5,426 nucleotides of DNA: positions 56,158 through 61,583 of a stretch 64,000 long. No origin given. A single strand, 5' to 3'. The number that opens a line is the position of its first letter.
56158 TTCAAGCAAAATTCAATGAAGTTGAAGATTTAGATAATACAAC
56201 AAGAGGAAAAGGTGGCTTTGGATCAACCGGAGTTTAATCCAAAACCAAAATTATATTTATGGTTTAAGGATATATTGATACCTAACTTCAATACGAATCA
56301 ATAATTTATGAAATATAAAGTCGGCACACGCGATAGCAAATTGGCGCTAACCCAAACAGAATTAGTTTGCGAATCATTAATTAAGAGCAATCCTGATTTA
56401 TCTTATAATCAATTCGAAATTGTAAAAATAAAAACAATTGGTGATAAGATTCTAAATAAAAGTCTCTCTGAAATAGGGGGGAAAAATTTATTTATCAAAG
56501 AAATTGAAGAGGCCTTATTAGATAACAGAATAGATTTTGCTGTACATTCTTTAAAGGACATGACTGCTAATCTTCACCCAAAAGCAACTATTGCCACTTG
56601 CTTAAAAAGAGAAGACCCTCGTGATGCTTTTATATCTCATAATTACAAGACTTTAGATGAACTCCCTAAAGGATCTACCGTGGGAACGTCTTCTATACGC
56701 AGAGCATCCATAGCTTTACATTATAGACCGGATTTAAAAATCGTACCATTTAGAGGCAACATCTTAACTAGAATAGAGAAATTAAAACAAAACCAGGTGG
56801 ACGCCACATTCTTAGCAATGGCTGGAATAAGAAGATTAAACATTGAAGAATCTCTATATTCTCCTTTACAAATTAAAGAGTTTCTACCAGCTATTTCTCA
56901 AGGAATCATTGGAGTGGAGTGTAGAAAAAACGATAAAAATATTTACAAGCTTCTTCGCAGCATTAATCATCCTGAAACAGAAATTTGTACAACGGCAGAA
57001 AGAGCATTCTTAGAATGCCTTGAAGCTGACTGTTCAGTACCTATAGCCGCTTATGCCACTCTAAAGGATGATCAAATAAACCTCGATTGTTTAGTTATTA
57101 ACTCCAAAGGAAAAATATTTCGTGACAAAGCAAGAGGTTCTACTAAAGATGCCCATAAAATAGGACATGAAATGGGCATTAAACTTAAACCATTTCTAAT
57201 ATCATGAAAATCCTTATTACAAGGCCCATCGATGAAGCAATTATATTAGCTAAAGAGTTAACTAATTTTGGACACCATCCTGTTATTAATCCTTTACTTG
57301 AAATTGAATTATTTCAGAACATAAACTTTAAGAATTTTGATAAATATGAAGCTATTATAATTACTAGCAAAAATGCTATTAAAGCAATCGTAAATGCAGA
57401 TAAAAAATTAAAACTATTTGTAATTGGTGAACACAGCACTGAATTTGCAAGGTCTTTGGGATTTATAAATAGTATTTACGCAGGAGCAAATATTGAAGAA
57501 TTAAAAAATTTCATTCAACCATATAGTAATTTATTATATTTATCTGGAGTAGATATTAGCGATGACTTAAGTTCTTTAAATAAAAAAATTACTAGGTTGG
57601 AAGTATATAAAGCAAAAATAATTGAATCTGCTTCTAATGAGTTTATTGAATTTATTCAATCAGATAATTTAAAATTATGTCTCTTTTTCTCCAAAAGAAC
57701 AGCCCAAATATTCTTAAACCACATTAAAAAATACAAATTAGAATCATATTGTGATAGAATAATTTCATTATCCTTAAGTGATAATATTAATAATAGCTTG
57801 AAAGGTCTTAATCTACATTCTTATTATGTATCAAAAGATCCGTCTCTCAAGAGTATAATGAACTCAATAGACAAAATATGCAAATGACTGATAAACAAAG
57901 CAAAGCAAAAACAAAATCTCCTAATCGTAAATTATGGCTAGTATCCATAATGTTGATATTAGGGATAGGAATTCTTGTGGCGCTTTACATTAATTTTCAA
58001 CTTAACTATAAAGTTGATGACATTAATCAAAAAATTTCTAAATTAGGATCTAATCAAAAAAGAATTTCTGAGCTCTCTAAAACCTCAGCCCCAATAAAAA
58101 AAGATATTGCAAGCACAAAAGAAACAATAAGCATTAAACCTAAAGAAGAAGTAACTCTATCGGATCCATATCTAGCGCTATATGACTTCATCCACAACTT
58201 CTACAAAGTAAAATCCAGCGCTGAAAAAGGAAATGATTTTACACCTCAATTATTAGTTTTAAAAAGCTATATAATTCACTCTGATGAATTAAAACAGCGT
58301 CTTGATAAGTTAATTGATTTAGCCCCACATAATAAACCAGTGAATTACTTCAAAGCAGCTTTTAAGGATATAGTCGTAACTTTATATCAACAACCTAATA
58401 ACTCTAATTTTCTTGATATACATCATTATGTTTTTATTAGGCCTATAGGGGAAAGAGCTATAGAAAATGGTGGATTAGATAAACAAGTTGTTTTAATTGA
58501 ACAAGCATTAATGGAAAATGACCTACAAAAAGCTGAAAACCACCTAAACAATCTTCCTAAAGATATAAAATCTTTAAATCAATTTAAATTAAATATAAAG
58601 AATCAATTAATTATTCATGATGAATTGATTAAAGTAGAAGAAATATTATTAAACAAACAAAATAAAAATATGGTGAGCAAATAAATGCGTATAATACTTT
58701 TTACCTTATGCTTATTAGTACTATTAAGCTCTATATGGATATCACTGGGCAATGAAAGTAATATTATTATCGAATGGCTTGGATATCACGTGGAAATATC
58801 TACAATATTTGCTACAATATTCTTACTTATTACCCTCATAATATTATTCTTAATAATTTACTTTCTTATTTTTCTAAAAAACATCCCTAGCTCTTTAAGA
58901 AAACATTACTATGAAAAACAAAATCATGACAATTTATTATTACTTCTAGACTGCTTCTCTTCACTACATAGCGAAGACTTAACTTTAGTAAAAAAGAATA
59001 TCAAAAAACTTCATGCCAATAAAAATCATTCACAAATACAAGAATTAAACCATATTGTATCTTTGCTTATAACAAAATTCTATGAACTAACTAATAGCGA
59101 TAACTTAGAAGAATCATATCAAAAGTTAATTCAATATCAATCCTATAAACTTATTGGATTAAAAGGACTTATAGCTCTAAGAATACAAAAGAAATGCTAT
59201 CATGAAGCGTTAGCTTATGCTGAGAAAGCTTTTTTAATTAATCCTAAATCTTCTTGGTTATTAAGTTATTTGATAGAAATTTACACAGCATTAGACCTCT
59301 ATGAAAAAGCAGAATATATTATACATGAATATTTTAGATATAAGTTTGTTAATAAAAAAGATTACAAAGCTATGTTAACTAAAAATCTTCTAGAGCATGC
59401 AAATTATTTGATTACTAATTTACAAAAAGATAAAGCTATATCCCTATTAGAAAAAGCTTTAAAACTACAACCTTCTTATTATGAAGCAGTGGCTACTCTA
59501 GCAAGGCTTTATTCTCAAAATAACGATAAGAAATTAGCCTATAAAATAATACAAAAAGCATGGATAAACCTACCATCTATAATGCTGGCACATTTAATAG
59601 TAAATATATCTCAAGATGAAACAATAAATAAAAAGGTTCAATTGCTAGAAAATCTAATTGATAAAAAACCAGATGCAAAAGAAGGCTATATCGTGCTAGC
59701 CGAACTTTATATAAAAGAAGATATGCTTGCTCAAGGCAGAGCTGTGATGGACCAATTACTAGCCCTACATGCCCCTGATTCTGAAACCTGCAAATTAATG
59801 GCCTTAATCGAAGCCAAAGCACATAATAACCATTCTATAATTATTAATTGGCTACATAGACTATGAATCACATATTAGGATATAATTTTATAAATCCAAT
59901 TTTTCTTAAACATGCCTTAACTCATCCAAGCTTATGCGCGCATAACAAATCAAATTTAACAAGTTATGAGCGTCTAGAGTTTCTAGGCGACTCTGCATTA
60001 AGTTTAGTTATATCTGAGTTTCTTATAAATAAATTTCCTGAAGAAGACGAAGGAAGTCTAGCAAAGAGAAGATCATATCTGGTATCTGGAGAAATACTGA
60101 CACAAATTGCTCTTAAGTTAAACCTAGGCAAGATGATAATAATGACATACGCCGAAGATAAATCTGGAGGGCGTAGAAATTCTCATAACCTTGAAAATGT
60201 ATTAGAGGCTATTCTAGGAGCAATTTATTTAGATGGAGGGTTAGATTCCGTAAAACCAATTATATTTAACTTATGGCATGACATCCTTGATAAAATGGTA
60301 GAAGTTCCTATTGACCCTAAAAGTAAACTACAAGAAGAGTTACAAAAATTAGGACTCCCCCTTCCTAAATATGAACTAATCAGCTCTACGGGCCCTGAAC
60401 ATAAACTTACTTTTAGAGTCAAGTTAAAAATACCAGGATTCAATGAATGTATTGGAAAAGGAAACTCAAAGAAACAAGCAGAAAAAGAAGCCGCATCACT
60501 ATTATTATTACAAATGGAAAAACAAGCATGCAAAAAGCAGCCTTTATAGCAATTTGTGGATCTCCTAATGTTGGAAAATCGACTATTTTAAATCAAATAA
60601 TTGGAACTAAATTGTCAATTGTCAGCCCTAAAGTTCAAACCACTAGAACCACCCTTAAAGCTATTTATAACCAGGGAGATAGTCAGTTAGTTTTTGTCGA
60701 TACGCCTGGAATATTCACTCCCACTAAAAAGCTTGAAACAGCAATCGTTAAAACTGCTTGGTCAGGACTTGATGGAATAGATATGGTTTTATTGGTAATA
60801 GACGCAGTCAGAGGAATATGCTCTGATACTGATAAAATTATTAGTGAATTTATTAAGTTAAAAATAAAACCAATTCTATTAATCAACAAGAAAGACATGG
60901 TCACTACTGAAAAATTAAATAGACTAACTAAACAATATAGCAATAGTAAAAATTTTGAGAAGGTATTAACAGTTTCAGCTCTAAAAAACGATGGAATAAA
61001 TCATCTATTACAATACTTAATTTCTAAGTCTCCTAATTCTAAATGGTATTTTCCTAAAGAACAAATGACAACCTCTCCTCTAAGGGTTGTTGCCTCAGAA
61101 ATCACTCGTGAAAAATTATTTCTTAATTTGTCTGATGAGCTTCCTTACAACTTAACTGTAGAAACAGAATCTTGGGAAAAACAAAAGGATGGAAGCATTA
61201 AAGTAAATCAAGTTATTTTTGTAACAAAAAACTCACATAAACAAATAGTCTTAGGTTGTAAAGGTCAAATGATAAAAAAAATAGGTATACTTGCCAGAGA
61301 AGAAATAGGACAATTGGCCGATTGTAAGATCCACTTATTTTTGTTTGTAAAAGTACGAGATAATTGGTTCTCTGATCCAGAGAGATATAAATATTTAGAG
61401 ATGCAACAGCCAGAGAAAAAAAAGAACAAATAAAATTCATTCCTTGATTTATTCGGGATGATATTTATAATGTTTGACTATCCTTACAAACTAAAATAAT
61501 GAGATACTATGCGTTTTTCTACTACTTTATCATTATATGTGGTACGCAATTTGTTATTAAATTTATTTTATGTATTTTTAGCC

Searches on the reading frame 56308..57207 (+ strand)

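Call 74: search_protein_families(library=pfam, proteins=[window:56308-57207:+], max_evalue=0.00001)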
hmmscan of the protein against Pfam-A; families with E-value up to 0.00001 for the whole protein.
window:56308-57207:+ (299 aa): 2 families
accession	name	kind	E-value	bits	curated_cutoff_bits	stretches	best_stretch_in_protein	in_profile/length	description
PF01379.25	Porphobil_deam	-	8.5e-78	261.1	22.1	1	4-212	2-205/207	Porphobilinogen deaminase, dipyromethane cofactor binding domain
PF03900.20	Porphobil_deamC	-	3.8e-17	62.8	26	1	226-294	2-73/74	Porphobilinogen deaminase, C-terminal domain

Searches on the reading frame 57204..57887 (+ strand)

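Call 74: search_protein_families(library=pfam, proteins=[window:57204-57887:+], max_evalue=0.00001)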
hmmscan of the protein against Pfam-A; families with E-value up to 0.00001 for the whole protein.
window:57204-57887:+ (227 aa): 1 family
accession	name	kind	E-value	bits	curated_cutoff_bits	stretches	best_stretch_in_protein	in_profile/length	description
PF02602.20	HEM4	-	7.1e-22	78.1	27.5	1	15-218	3-229/231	Uroporphyrinogen-III synthase HemD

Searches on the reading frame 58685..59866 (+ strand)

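Call 74: search_protein_families(library=pfam, proteins=[window:58685-59866:+], max_evalue=0.00001)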
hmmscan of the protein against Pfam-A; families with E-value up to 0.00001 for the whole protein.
window:58685-59866:+ (393 aa): 3 families
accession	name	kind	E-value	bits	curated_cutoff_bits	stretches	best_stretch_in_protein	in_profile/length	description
PF14559.12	TPR_19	-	3.8e-18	66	25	1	249-292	8-51/68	Tetratricopeptide repeat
PF07219.19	HemY_N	-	8.5e-09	35.9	31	1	26-120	2-96/107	HemY protein N-terminus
PF13428.12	TPR_14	-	1.4e-07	32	23.5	0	236-275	5-44/44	Tetratricopeptide repeat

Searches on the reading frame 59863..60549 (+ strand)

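Call 74: search_protein_families(library=pfam, proteins=[window:59863-60549:+], max_evalue=0.00001)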
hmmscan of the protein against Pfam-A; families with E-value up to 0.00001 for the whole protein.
window:59863-60549:+ (228 aa): 4 families
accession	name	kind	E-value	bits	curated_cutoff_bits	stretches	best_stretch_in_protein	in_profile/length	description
PF14622.11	Ribonucleas_3_3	-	2.4e-29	102.6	35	1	14-135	4-121/128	Ribonuclease-III-like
PF00636.31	Ribonuclease_3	-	5e-22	79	27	1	36-126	1-102/102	Ribonuclease III domain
PF00035.32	dsrm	-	1.9e-14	54.4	23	1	152-217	1-65/66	Double-stranded RNA binding motif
PF14709.13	DND1_DSRM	-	4.3e-06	27.4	25.7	1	152-215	3-76/80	double strand RNA binding domain from DEAD END PROTEIN 1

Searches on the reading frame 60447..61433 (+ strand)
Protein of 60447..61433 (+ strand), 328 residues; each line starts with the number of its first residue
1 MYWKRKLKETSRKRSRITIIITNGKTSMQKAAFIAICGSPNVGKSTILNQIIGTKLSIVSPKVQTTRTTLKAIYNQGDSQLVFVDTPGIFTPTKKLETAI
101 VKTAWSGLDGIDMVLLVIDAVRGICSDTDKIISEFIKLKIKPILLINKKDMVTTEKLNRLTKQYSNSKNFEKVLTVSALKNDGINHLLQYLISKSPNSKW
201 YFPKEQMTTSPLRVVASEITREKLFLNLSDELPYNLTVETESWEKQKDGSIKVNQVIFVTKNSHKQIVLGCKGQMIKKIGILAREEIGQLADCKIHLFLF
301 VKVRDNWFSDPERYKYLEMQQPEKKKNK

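Call 74: search_protein_families(library=pfam, proteins=[window:60447-61433:+], max_evalue=0.00001)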
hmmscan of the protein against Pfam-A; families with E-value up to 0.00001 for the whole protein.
window:60447-61433:+ (328 aa): 9 families
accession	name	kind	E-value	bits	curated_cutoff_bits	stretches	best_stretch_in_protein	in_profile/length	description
PF01926.29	MMR_HSR1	-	4.3e-22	78.8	21.9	1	34-148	2-113/113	50S ribosome-binding GTPase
PF00009.33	GTP_EFTU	-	7.3e-18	65.3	26.5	1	73-196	63-187/188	Elongation factor Tu GTP binding domain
PF07650.23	KH_2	-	5e-17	61.9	22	1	231-307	1-77/78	KH domain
PF02421.24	FeoB_N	-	2.5e-13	50.3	27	1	34-189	3-154/156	Ferrous iron transport protein B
PF03193.22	RsgA_GTPase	-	2.8e-10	40.7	30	0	111-193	23-106/174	RsgA GTPase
PF00350.29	Dynamin_N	-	4.3e-08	33.8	27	0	34-68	1-35/168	Dynamin family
PF04548.22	AIG1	-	9.3e-08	32.1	27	1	36-129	5-102/212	AIG1 family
PF10662.15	PduV-EutP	-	7e-07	29.6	21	1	81-191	38-141/143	Ethanolamine utilisation - propanediol utilisation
PF02492.25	cobW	-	1.4e-06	28.4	20.7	0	68-169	72-174/180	CobW/HypB/UreG, nucleotide-binding domain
